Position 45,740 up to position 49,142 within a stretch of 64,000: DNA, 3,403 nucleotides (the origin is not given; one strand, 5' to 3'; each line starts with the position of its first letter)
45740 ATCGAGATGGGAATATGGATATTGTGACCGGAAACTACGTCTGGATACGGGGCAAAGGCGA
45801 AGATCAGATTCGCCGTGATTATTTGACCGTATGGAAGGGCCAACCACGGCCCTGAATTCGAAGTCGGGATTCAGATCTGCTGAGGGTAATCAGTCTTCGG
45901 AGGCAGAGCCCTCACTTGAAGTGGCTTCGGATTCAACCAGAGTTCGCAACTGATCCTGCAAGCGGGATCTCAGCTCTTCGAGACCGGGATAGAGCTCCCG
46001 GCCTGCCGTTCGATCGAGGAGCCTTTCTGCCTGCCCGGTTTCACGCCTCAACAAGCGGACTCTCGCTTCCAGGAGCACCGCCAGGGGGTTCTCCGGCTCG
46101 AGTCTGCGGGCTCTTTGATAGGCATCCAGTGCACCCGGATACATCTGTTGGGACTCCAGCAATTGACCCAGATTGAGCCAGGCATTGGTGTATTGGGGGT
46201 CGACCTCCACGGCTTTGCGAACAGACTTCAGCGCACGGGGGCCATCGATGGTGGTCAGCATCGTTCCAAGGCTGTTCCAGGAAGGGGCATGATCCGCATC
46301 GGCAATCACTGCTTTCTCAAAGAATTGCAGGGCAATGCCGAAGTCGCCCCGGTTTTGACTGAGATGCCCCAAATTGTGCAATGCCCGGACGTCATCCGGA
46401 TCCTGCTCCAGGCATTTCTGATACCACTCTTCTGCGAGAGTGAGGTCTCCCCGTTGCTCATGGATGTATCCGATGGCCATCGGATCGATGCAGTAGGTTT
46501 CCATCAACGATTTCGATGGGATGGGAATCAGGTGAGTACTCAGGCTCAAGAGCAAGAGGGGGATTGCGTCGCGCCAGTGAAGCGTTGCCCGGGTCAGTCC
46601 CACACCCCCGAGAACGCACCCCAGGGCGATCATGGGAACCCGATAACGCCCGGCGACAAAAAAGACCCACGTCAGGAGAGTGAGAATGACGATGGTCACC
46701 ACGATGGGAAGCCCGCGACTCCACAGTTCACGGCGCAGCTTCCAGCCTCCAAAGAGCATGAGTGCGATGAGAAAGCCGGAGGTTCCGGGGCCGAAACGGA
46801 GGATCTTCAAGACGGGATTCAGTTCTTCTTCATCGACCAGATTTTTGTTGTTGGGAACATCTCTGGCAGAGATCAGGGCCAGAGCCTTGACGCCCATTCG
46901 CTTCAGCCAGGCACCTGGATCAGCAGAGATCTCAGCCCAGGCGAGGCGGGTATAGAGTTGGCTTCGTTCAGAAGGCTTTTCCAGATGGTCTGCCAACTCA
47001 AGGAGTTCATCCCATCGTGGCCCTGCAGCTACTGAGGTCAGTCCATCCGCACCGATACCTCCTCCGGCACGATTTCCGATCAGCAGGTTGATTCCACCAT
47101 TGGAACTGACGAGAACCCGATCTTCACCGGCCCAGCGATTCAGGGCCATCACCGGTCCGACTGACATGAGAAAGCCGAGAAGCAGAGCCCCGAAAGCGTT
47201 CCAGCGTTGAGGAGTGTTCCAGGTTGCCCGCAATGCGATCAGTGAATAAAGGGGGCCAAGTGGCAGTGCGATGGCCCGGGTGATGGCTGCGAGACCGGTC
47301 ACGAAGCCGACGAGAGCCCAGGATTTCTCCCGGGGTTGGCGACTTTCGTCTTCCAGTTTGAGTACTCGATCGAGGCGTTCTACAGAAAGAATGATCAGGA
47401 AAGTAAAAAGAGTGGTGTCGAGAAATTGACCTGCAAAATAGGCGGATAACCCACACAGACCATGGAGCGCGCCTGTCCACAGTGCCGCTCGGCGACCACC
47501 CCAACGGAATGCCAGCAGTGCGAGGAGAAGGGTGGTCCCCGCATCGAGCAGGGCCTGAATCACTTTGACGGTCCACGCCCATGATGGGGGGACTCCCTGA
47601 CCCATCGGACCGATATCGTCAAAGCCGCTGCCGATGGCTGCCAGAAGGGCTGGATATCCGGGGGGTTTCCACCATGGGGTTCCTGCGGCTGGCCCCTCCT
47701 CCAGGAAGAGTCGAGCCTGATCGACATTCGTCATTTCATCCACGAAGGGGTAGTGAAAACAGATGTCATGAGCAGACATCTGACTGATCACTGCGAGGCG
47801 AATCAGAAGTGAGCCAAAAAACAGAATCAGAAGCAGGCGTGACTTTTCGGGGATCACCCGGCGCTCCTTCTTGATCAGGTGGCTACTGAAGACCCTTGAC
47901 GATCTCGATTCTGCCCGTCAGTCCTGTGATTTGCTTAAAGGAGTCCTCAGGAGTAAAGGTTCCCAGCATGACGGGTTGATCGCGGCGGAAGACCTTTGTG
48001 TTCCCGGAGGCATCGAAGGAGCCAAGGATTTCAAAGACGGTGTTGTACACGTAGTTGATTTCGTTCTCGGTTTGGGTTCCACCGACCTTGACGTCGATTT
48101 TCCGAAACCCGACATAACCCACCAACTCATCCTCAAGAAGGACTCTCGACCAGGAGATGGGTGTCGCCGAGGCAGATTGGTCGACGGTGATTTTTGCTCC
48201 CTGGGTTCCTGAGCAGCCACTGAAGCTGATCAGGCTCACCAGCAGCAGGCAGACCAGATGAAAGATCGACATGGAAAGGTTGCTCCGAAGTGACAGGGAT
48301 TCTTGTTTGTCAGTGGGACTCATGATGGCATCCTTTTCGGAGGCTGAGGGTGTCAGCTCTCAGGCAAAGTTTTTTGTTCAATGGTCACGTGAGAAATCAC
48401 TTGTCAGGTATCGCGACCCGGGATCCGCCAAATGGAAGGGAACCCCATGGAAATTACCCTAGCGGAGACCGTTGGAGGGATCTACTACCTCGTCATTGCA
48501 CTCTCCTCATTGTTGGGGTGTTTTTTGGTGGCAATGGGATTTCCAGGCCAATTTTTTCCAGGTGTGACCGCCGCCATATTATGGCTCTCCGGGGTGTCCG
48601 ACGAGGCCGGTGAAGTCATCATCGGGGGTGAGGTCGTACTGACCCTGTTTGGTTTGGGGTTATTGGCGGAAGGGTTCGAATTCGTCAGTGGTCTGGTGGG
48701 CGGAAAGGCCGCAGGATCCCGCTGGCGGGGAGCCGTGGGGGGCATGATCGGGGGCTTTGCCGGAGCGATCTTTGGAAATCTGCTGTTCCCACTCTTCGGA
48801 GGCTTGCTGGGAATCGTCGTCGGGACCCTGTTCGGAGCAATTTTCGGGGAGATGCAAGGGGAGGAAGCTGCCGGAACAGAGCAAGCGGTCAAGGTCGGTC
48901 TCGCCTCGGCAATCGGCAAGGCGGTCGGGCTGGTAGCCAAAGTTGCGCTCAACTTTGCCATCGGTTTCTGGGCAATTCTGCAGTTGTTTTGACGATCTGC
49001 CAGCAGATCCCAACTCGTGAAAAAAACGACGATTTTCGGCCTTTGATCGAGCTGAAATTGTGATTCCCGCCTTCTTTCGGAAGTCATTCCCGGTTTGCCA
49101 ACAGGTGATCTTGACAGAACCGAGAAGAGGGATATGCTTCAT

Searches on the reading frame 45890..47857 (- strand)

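Call 6: search_protein_families(library=pfam, proteins=[window:45890-47857:-], max_evalue=0.01)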
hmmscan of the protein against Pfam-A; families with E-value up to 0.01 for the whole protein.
window:45890-47857:- (655 aa): 17 families
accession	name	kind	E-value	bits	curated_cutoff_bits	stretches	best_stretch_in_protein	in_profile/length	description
PF00515.34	TPR_1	-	5.3e-20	70.8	27.8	2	558-590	2-34/34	Tetratricopeptide repeat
PF07719.23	TPR_2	-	6.8e-18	63.7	27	2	559-590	3-34/34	Tetratricopeptide repeat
PF13431.12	TPR_17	-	3.4e-16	58.5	24.4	2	479-511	2-34/34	Tetratricopeptide repeat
PF13414.12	TPR_11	-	7.6e-15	54.8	26.8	2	463-499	1-37/42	TPR repeat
PF13181.12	TPR_8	-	1.9e-13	49.8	25.7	1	461-489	6-34/34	Tetratricopeptide repeat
PF13432.12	TPR_16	-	4.3e-13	49.9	32.7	1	540-591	14-65/65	Tetratricopeptide repeat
PF14559.12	TPR_19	-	5.3e-13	49.5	25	2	468-530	3-64/68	Tetratricopeptide repeat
PF13428.12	TPR_14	-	1.5e-11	44.2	23.5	2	461-498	6-43/44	Tetratricopeptide repeat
PF23914.1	TPR_CcmH_CycH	-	1.1e-10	42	42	1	546-616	39-112/158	Cytochrome c-type biogenesis protein H TPR domain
PF13424.12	TPR_12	-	5.4e-10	39.8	30.1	1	462-516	9-71/77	Tetratricopeptide repeat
PF13176.12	TPR_7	-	3.1e-07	30.4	27.9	0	559-591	1-35/36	Tetratricopeptide repeat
PF13371.12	TPR_9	-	9.1e-07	29.3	35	0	463-524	2-59/73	Tetratricopeptide repeat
PF13374.12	TPR_10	-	1e-06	29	27.5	0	491-517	3-29/42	Tetratricopeptide repeat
PF25063.1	ARM_TT21_C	-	3.3e-06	27.6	35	0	545-593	117-165/209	Tetratricopeptide repeat protein 21 C-terminal ARM domain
PF03901.23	Glyco_transf_22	-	0.003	17.3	23.8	0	69-233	58-215/414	Alg9-like mannosyltransferase family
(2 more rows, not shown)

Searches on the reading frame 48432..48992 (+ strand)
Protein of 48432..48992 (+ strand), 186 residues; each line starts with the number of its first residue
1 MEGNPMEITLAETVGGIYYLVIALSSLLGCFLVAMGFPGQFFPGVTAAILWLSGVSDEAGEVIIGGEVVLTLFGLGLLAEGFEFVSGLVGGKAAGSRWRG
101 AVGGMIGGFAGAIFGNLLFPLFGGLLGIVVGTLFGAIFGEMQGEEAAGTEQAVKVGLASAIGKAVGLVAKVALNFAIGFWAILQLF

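Call 6: search_protein_families(library=pfam, proteins=[window:48432-48992:+], max_evalue=0.01)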
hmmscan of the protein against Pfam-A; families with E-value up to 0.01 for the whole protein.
window:48432-48992:+ (186 aa): 2 families
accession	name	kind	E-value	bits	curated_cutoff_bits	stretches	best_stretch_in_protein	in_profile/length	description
PF04306.18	DUF456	-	7.3e-12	46.2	29.4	1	45-184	11-138/139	Protein of unknown function (DUF456)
PF13488.11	Gly-zipper_Omp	-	0.0036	17.6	25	1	102-145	1-45/46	Glycine zipper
